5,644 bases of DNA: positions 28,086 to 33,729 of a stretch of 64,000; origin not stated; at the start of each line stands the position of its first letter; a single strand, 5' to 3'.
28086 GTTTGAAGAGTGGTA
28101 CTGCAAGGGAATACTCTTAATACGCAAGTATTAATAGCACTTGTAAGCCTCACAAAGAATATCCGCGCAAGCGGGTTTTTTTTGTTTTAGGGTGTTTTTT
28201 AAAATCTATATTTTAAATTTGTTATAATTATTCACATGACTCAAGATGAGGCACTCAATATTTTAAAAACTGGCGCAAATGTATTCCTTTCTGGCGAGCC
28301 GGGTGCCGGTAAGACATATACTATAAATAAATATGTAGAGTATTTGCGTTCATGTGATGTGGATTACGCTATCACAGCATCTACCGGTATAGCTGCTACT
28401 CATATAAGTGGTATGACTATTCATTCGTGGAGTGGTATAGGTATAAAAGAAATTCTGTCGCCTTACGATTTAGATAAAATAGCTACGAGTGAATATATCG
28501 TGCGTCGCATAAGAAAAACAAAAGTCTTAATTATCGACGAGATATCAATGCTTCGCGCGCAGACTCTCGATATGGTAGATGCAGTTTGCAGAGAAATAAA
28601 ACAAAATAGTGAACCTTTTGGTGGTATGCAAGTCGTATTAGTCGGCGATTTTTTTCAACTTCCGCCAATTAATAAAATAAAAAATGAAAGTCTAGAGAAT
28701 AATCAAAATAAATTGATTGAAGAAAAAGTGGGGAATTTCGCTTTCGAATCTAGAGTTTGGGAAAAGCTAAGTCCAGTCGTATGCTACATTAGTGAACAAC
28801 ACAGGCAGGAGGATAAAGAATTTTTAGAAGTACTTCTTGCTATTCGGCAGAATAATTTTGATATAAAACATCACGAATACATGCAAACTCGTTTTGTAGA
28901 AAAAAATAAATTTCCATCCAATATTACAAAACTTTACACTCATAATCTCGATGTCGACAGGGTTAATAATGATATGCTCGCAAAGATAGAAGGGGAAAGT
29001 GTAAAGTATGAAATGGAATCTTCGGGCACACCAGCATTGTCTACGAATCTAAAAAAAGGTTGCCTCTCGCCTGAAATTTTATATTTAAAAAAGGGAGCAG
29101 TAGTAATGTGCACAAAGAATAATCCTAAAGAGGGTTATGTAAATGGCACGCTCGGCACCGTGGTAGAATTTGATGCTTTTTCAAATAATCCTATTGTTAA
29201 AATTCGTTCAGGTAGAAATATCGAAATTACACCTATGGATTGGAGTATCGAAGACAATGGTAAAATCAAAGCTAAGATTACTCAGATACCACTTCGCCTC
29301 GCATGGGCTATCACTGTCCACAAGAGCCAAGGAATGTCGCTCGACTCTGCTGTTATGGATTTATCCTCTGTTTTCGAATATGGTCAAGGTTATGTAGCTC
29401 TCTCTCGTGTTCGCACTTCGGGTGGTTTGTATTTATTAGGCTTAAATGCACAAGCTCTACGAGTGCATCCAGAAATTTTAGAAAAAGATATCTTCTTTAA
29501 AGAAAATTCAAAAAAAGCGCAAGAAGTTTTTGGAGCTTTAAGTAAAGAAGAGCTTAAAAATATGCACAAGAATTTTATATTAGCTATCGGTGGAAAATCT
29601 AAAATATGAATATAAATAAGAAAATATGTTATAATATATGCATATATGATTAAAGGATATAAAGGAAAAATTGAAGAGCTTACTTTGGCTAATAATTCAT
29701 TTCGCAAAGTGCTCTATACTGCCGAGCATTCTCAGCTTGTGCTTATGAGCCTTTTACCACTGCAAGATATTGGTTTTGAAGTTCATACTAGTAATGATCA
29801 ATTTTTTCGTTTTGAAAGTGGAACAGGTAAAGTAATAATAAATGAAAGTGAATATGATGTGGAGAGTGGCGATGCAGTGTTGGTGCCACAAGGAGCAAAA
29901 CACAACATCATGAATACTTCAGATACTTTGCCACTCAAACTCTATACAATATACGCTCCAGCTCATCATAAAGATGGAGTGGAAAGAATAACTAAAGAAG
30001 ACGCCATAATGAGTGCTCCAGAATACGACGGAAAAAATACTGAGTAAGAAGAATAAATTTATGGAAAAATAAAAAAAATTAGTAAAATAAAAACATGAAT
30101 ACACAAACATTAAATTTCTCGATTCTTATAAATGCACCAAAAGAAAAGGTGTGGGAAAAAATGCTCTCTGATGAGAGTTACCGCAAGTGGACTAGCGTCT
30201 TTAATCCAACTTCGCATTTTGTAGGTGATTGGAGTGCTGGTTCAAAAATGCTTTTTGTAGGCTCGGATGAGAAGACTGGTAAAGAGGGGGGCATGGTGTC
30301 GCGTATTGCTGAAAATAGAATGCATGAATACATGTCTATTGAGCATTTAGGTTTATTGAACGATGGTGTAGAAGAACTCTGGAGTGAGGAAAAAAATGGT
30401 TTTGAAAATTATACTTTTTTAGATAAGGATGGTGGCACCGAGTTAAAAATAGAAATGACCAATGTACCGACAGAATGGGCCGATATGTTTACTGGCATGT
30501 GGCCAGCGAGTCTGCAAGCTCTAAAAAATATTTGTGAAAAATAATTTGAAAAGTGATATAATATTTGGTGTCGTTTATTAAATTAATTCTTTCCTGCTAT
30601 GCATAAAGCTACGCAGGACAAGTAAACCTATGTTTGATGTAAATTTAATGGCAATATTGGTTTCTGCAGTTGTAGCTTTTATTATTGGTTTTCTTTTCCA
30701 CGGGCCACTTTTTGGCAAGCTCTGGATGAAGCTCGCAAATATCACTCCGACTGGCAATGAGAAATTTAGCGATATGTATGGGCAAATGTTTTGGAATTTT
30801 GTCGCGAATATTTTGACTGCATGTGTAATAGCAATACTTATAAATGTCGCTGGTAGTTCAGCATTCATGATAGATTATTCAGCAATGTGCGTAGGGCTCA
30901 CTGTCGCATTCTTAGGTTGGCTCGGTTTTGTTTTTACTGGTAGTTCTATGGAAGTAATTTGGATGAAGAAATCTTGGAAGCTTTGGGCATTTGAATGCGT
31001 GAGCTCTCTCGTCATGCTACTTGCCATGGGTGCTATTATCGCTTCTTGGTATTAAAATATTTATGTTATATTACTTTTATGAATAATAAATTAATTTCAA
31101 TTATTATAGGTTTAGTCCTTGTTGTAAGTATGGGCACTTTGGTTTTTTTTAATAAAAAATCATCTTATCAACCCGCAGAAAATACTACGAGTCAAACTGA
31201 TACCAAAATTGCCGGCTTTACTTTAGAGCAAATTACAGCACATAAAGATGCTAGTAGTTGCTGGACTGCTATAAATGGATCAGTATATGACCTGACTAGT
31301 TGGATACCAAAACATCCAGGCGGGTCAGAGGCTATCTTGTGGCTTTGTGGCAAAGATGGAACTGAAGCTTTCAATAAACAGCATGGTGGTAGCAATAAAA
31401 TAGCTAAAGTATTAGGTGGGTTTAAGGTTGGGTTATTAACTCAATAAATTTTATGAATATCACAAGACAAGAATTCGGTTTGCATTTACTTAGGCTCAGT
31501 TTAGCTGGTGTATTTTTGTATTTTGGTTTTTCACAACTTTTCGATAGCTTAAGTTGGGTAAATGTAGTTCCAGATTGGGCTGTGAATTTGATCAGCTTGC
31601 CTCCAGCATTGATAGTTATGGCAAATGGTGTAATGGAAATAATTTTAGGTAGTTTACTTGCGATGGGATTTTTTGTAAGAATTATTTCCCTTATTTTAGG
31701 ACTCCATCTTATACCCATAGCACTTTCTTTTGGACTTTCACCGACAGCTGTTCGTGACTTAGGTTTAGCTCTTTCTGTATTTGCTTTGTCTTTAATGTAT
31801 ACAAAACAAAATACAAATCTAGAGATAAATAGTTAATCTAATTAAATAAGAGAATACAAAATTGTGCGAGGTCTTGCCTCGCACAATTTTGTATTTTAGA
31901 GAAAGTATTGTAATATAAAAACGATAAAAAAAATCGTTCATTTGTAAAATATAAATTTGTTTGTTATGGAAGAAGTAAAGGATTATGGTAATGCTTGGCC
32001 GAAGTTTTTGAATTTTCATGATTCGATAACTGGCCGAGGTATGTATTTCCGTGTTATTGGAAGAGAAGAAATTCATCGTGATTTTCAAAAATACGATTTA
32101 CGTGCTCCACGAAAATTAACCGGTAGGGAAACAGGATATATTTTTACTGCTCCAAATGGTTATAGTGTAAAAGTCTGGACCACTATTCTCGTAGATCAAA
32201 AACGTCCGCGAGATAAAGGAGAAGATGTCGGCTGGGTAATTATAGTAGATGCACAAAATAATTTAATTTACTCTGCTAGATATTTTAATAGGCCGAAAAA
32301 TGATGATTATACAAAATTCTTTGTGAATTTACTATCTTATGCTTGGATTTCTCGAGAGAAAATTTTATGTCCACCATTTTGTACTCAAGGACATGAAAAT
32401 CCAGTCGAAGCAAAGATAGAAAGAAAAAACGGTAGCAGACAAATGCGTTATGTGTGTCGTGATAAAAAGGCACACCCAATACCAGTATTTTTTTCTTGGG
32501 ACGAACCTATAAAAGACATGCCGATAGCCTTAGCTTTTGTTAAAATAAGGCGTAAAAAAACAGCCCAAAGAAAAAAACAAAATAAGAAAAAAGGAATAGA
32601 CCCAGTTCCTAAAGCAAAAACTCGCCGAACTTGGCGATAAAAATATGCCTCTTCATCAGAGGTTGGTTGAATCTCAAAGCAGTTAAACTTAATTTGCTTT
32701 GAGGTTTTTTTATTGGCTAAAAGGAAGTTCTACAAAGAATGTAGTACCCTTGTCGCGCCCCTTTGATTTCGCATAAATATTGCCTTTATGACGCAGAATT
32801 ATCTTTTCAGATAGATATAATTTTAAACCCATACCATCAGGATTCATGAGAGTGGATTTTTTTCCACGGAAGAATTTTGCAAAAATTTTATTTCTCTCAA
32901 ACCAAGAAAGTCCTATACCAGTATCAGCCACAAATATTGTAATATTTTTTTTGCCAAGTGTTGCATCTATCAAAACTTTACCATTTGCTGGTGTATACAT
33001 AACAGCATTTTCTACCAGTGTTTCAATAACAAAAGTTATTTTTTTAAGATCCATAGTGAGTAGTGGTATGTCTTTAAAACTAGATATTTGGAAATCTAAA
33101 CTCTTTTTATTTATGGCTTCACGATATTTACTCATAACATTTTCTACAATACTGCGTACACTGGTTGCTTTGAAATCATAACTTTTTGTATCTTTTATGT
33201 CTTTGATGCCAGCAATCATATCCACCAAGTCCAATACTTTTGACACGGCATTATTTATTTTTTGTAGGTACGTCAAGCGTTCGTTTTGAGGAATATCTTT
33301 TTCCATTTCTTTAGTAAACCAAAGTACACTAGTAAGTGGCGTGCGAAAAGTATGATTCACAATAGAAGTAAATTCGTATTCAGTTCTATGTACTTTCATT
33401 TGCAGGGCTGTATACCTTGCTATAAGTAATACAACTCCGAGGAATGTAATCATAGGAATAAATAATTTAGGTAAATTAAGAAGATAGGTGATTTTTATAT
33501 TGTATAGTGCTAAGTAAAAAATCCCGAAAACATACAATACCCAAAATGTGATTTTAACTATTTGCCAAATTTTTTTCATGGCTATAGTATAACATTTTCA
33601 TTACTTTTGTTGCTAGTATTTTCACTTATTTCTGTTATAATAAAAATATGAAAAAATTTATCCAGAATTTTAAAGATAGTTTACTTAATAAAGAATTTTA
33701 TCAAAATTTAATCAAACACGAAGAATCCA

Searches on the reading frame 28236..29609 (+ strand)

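Call 9: search_protein_families(library=pfam, proteins=[window:28236-29609:+], max_evalue=0.001)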
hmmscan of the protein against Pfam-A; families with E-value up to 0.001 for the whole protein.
window:28236-29609:+ (457 aa): 11 families
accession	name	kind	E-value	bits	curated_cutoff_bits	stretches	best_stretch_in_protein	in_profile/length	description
PF05970.20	PIF1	-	1.3e-34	120.2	25.9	1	11-208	20-217/223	PIF1-like helicase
PF13245.12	AAA_19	-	1.7e-14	54.6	25.1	1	3-145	1-132/134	AAA domain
PF13604.12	AAA_30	-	8.1e-13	49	27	1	3-146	6-132/191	AAA domain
PF21530.3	Pif1_2B_dom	-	1.4e-07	31.6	23.9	1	271-312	5-47/47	DNA helicase Pif1, 2B domain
PF13401.12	AAA_22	-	6.7e-07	30.1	27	1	13-137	5-122/130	AAA domain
PF03266.21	NTPase_1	-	0.00016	22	23.9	0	15-43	1-29/168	NTPase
PF02689.20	Herpes_Helicase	-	0.00026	19.6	27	0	358-399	732-775/808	Helicase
PF13086.12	AAA_11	-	0.00057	20.2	27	0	129-145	237-253/257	AAA domain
PF07728.20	AAA_5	-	0.0008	19.9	22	0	15-113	1-85/139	AAA domain (dynein-related subfamily)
PF18335.7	SH3_13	-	0.00084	19.5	41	0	285-318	27-60/65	ATP-dependent RecD-like DNA helicase SH3 domain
PF13479.12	AAA_24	-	0.00087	19.6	27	0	13-124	2-94/195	AAA domain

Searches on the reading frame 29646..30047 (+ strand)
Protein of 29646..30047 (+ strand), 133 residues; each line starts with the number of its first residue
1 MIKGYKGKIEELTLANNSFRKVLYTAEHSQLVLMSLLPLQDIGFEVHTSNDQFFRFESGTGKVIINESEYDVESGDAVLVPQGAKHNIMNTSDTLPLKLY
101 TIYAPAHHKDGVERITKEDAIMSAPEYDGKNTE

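Call 17: search_protein_families(library=pfam, proteins=[window:29646-30047:+], max_evalue=0.001)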
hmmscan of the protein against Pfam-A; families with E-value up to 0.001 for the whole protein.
window:29646-30047:+ (133 aa): 2 families
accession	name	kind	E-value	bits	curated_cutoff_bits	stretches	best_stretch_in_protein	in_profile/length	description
PF07883.17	Cupin_2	-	2.3e-13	50.1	27.2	1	33-103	2-70/70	Cupin domain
PF02311.25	AraC_binding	-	0.00011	22.4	21.1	1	57-105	30-77/135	AraC-like ligand binding domain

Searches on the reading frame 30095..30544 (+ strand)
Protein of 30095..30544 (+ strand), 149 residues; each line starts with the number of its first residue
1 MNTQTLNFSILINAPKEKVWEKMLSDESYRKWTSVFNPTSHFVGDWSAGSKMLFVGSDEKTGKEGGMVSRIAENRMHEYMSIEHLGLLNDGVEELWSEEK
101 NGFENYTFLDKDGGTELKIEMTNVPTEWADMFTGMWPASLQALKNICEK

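Call 17: search_protein_families(library=pfam, proteins=[window:30095-30544:+], max_evalue=0.001)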
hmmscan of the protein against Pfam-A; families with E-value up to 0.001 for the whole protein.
window:30095-30544:+ (149 aa): 1 family
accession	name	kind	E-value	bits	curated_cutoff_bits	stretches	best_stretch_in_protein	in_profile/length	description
PF08327.17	AHSA1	-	3e-08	34.4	22.1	1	13-147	1-124/125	Activator of Hsp90 ATPase homolog 1-like protein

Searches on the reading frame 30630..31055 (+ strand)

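Call 17: search_protein_families(library=pfam, proteins=[window:30630-31055:+], max_evalue=0.001)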
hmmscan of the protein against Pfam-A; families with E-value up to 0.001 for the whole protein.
window:30630-31055:+ (141 aa): 1 family
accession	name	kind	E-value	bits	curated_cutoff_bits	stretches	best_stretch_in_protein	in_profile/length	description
PF08570.15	DUF1761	-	6.8e-21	75.2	31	1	8-137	2-122/123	Protein of unknown function (DUF1761)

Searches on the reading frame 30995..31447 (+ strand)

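Call 17: search_protein_families(library=pfam, proteins=[window:30995-31447:+], max_evalue=0.001)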
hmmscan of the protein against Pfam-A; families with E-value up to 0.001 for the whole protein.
window:30995-31447:+ (150 aa): 1 family
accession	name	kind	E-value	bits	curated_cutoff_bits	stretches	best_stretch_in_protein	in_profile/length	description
PF00173.33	Cyt-b5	-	1.7e-19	70.1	23.7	1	76-146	1-71/74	Cytochrome b5-like Heme/Steroid binding domain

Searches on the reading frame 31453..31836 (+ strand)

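Call 17: search_protein_families(library=pfam, proteins=[window:31453-31836:+], max_evalue=0.001)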
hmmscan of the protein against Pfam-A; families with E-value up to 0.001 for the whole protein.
window:31453-31836:+ (127 aa): 1 family
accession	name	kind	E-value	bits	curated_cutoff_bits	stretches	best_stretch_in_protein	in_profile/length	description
PF07681.17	DoxX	-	2.8e-09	37.9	23.6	1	9-93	1-83/85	DoxX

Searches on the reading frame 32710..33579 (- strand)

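Call 17: search_protein_families(library=pfam, proteins=[window:32710-33579:-], max_evalue=0.001)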
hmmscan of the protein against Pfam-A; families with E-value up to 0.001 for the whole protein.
window:32710-33579:- (289 aa): 2 families
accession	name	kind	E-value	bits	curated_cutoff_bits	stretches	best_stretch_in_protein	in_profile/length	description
PF02518.31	HATPase_c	-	5e-16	59.6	26.4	1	177-288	2-110/111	Histidine kinase-, DNA gyrase B-, and HSP90-like ATPase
PF00512.31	HisKA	-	1.9e-05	25.1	26.9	1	69-122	4-57/66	His Kinase A (phospho-acceptor) domain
